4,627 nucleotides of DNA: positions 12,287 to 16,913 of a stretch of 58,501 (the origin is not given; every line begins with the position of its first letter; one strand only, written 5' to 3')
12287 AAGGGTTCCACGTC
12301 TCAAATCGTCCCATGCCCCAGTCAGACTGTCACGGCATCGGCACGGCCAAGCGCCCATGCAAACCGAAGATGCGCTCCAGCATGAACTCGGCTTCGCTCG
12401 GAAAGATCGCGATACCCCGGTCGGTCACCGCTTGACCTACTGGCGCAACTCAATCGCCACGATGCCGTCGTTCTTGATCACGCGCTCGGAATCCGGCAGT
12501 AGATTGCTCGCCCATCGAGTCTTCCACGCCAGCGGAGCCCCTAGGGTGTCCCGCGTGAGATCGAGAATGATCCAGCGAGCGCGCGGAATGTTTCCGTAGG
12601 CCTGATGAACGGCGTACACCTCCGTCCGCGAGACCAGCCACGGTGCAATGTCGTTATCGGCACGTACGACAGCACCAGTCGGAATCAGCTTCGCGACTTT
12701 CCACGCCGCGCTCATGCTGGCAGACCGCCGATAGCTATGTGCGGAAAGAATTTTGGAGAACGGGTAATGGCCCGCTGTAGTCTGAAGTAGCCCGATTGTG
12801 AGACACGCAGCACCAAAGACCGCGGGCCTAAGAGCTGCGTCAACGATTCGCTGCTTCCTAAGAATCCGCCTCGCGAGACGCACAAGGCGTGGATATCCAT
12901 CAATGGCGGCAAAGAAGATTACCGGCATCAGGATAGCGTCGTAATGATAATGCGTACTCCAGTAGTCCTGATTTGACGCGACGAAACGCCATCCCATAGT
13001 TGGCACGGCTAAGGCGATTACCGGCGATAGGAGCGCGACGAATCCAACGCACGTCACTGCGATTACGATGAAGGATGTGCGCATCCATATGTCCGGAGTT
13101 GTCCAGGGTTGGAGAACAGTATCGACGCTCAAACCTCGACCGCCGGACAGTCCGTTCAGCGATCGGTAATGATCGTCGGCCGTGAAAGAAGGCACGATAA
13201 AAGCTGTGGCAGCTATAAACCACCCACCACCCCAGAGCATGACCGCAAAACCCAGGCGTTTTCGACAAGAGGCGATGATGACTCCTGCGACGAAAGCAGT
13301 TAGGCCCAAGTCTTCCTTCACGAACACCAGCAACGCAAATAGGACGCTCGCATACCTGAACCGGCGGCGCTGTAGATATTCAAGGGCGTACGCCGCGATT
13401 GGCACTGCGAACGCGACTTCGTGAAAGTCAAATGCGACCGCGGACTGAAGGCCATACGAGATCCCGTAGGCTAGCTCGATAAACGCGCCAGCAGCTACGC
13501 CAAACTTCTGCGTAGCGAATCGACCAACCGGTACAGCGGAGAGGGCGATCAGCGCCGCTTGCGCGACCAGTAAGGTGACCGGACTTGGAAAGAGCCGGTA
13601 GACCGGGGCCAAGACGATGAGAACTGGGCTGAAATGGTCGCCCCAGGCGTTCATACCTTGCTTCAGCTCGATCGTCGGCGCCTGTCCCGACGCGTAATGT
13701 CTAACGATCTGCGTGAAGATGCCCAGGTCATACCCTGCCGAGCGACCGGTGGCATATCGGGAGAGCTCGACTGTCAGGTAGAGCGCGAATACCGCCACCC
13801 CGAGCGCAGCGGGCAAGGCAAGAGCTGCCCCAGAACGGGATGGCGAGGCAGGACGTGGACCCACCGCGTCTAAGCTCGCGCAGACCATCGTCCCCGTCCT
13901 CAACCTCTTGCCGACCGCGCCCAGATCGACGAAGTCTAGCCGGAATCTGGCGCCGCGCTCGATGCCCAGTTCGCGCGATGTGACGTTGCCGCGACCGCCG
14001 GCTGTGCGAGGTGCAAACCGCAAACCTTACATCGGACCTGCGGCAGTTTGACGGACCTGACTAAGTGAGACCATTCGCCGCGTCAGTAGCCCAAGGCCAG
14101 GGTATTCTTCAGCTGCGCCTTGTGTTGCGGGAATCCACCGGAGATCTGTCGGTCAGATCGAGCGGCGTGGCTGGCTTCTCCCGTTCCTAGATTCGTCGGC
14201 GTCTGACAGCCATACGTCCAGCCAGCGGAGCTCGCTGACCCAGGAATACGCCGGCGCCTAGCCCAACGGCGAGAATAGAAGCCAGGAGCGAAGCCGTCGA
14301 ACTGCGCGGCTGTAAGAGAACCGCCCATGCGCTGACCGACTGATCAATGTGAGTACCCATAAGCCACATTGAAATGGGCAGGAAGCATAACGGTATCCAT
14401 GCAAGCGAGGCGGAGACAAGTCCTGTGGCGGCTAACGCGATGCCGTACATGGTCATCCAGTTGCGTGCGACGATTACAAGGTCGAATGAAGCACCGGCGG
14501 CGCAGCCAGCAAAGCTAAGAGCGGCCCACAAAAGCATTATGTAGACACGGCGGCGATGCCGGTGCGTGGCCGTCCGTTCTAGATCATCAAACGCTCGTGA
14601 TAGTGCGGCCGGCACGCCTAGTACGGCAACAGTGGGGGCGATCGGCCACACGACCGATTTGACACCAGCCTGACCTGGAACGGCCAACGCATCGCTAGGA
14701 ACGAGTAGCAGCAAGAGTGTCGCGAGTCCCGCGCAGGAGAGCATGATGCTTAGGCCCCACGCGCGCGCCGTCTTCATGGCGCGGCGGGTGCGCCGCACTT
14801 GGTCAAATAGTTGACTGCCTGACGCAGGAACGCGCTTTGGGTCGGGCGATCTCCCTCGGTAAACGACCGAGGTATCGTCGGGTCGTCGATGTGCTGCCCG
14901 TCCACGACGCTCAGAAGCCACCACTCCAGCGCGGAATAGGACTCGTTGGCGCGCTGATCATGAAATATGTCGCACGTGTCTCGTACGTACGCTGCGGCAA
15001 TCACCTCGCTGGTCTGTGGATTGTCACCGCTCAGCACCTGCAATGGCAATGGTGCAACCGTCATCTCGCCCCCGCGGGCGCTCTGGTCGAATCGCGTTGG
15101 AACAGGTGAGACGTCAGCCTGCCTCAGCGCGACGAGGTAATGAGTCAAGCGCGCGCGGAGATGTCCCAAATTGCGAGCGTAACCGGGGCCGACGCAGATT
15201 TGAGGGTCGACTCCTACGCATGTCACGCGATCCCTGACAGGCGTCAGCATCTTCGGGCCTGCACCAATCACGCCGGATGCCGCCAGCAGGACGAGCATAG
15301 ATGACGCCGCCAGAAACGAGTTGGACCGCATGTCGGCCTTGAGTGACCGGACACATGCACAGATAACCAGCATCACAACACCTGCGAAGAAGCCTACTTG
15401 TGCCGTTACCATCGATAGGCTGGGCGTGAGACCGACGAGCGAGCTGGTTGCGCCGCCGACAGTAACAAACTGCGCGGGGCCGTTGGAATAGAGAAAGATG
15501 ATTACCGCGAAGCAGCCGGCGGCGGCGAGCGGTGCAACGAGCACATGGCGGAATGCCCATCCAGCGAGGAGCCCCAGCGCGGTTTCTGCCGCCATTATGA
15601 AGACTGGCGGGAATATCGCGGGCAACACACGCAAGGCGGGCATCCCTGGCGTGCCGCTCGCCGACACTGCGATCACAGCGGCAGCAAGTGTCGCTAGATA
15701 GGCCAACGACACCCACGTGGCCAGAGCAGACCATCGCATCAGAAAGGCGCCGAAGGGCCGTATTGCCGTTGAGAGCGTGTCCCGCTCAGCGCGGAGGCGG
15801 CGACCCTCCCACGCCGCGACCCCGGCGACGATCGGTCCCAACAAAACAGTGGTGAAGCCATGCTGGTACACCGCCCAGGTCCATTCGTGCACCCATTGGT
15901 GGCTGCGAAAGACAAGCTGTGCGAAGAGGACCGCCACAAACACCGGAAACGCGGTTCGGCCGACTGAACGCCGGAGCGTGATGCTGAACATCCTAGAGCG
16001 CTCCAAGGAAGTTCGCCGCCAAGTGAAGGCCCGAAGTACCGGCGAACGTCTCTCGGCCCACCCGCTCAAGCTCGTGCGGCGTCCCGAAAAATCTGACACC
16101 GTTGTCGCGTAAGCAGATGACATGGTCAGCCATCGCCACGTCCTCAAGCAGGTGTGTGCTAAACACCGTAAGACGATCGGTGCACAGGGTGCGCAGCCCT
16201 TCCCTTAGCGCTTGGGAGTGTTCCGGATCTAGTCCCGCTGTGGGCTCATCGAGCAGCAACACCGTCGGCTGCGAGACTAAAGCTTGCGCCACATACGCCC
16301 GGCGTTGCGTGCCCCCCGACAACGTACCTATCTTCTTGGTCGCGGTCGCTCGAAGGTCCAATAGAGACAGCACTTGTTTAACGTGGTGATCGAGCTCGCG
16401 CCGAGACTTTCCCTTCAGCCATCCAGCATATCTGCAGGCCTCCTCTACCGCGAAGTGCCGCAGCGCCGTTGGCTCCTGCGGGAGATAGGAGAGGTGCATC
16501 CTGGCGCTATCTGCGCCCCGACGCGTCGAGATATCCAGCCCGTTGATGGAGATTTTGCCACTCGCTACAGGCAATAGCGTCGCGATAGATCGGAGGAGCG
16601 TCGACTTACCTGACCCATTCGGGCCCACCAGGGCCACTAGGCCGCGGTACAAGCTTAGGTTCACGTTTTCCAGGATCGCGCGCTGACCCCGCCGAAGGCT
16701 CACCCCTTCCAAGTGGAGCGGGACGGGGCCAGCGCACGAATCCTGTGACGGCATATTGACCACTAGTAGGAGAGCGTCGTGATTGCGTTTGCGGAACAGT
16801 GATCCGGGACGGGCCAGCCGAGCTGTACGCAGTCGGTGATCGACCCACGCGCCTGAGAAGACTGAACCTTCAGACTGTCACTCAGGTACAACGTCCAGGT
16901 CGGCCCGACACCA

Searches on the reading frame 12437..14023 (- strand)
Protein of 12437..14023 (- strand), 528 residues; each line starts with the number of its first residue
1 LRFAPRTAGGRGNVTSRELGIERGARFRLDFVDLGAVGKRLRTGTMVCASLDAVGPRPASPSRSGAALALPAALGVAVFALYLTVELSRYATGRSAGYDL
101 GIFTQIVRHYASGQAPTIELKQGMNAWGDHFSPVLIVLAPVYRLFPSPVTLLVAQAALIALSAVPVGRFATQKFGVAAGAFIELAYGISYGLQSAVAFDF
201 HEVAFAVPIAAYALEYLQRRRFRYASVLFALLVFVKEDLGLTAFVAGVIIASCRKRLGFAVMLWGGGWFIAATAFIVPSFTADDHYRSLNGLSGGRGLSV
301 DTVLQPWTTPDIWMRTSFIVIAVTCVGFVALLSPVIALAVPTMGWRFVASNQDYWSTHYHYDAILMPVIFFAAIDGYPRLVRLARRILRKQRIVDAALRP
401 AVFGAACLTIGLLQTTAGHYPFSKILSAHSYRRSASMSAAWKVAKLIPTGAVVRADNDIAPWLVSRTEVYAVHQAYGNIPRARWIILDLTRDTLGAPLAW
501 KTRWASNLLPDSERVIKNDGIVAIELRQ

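Call 45: search_protein_families(library=pfam, proteins=[window:12437-14023:-], max_evalue=0.1)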
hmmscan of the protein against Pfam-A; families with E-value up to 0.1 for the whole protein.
window:12437-14023:- (528 aa): 1 family
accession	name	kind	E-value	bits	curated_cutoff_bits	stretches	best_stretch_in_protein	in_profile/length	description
PF09852.15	DUF2079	-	2e-58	199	28.2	1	95-495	7-423/459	Predicted membrane protein (DUF2079)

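Call 83: search_protein_families(library=padloc, proteins=[window:12437-14023:-], max_evalue=0.01)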
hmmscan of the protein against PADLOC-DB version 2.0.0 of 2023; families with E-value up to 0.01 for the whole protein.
window:12437-14023:- (528 aa): 0 families

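Call 84: search_protein_families(library=ncbifam, proteins=[window:12437-14023:-], max_evalue=0.001)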
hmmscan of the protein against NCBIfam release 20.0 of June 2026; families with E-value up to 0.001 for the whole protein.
window:12437-14023:- (528 aa): 0 families

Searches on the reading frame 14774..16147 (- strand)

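Call 45: search_protein_families(library=pfam, proteins=[window:14774-16147:-], max_evalue=0.1)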
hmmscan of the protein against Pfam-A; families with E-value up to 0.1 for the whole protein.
window:14774-16147:- (457 aa): 1 family
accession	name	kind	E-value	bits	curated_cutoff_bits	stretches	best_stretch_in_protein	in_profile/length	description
PF23866.1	DUF7224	-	0.052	14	27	1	317-419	1-102/143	Domain of unknown function (DUF7224)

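Call 83: search_protein_families(library=padloc, proteins=[window:14774-16147:-], max_evalue=0.01)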
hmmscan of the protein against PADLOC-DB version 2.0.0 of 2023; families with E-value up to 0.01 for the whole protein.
window:14774-16147:- (457 aa): 0 families

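Call 84: search_protein_families(library=ncbifam, proteins=[window:14774-16147:-], max_evalue=0.001)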
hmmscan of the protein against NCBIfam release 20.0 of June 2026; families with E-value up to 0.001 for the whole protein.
window:14774-16147:- (457 aa): 0 families

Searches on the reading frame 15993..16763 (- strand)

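Call 45: search_protein_families(library=pfam, proteins=[window:15993-16763:-], max_evalue=0.1)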
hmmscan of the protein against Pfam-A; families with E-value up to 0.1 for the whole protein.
window:15993-16763:- (256 aa): 25 families
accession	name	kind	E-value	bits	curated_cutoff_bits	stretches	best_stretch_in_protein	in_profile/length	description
PF00005.33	ABC_tran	-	3e-31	109.3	25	1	31-176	1-137/137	ABC transporter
PF13304.12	AAA_21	-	1.1e-11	45.8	27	2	42-77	1-46/304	AAA domain, putative AbiEii toxin, Type IV TA system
PF02463.25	SMC_N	-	1.2e-07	31.9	40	1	32-201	16-194/220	RecF/RecN/SMC N terminal domain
PF13476.12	AAA_23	-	8.7e-06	26.9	27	1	32-63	11-42/201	AAA domain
PF13401.12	AAA_22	-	1e-05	26.3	27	1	39-186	4-104/130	AAA domain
PF13555.12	AAA_29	-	1.1e-05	25.5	27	1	40-74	22-55/61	P-loop containing region of AAA domain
PF13191.12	AAA_16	-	0.0002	22.3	32.6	1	34-186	19-152/167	AAA ATPase domain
PF00004.35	AAA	-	0.00082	20.3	21.2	1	44-80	2-37/131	ATPase family associated with various cellular activities (AAA)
PF25199.1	nSTAND_NTPase5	-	0.00088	19.6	34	1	41-65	42-66/145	Novel STAND NTPase 5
PF05729.18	NACHT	-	0.001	19.4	26.7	1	42-64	2-24/167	NACHT domain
PF13175.12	AAA_15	-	0.0011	19.1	32.1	1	32-67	15-50/374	AAA ATPase domain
PF13604.12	AAA_30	-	0.0015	18.7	27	1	23-67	2-45/191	AAA domain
PF09818.15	ABC_ATPase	-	0.0016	18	23.2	0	36-61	75-100/283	P-loop domain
PF03193.22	RsgA_GTPase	-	0.0054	17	30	1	28-72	94-138/174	RsgA GTPase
PF13671.12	AAA_33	-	0.0065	17.2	27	1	42-65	1-24/143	AAA domain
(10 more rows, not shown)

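Call 83: search_protein_families(library=padloc, proteins=[window:15993-16763:-], max_evalue=0.01)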
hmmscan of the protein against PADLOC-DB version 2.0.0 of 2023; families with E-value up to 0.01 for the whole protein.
window:15993-16763:- (256 aa): 75 families (the best 25 are shown)
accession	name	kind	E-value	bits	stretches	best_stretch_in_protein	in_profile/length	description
PDLC04135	mad3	-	1e-30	105.6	2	141-223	257-344/374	mads_3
PDLC02980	AriA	-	2.2e-12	45.6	2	43-74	2-43/304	-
PDLC04140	mad8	-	1.4e-10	39.2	1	26-195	12-218/314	mads_8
PDLC04178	HEC-01A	-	5e-08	30.4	1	32-61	21-49/399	-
PDLC02335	AbiLi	-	1.3e-07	29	1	42-63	78-99/326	AbiLi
PDLC04175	HEC-01A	-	1.3e-07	29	2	147-222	248-328/363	-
PDLC02358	Old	-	1.1e-06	25.8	1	30-64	15-47/578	Old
PDLC02981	AriAB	-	2e-06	24.8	1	31-65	14-48/694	-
PDLC02914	ATPase-Toprim_I-B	-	2.3e-06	25.1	1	34-63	18-48/443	-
PDLC00091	GajA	-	3.8e-06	24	1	26-129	10-111/627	AAA ATPase domain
PDLC00269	PtuA1|PtuA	-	4.5e-06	24.2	1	39-92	31-85/446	AAA ATPase domain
PDLC00096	GajA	-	7.5e-06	22.9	1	28-126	12-107/630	AAA ATPase domain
PDLC04164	AriA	-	1.5e-05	22.7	0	42-67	29-54/253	-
PDLC03878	NsnB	-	2.3e-05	22.3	1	40-76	21-60/345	-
PDLC00271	PtuA1|PtuA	-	2.5e-05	22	1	31-71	14-54/421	AAA ATPase domain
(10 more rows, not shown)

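Call 84: search_protein_families(library=ncbifam, proteins=[window:15993-16763:-], max_evalue=0.001)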
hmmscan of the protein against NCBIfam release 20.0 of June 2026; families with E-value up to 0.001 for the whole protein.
window:15993-16763:- (256 aa): 192 families (the best 25 are shown)
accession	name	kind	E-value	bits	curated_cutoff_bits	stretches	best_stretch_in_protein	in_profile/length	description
TIGR03864.1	PQQ_ABC_ATP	hypoth_equivalog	7.3e-46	156.5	302.25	1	16-234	2-221/236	ABC transporter, ATP-binding subunit, PQQ-dependent alcohol dehydrogenase system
TIGR01188.1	drrA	subfamily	4.9e-40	137.7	312.45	1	30-240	8-220/302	daunorubicin resistance ABC transporter, ATP-binding protein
TIGR03522.1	GldA_ABC_ATP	equivalog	1.6e-36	126.4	402.6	1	22-218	9-205/301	gliding motility-associated ABC transporter ATP-binding subunit GldA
NF010068.0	PRK13548.1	equivalog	3.4e-36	124.7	261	1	16-231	6-229/261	heme ABC transporter ATP-binding protein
TIGR00968.1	3a0106s01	subfamily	2.2e-34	119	342.75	1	18-240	3-226/237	sulfate ABC transporter ATP-binding protein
TIGR03265.1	PhnT2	equivalog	3.3e-34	118.7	457.7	1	17-240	6-230/353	putative 2-aminoethylphosphonate ABC transporter ATP-binding protein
TIGR04520.1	ECF_ATPase_1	equivalog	7.8e-34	117.3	315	1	26-232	13-223/269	energy-coupling factor transporter ATPase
TIGR04521.1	ECF_ATPase_2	equivalog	1e-33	116.7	330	1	28-232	18-232/279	energy-coupling factor transporter ATPase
TIGR02857.1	CydD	equivalog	2.5e-33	115.8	435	1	13-217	318-528/529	thiol reductant ABC exporter subunit CydD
TIGR04406.1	LPS_export_lptB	equivalog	3.7e-33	114.8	240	1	19-231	5-221/239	LPS export ABC transporter ATP-binding protein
NF006987.0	PRK09452.1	equivalog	2e-32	112.4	482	1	16-233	18-236/378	spermidine/putrescine ABC transporter ATP-binding protein PotA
TIGR03873.1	F420-0_ABC_ATP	hypoth_equivalog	3.1e-32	111.8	372.4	1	16-231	2-223/256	putative F420-0 ABC transporter ATP-binding protein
NF040873.1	AztA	equivalog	3.9e-32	111.4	220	1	27-218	4-191/191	zinc ABC transporter ATP-binding protein AztA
NF007082.0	PRK09536.1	equivalog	4.3e-32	111.7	537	1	16-232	4-226/402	corrinoid ABC transporter ATPase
NF010060.0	PRK13537.1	equivalog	8.2e-32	110.3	521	1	13-232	13-233/314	nodulation factor ABC transporter ATP-binding protein NodI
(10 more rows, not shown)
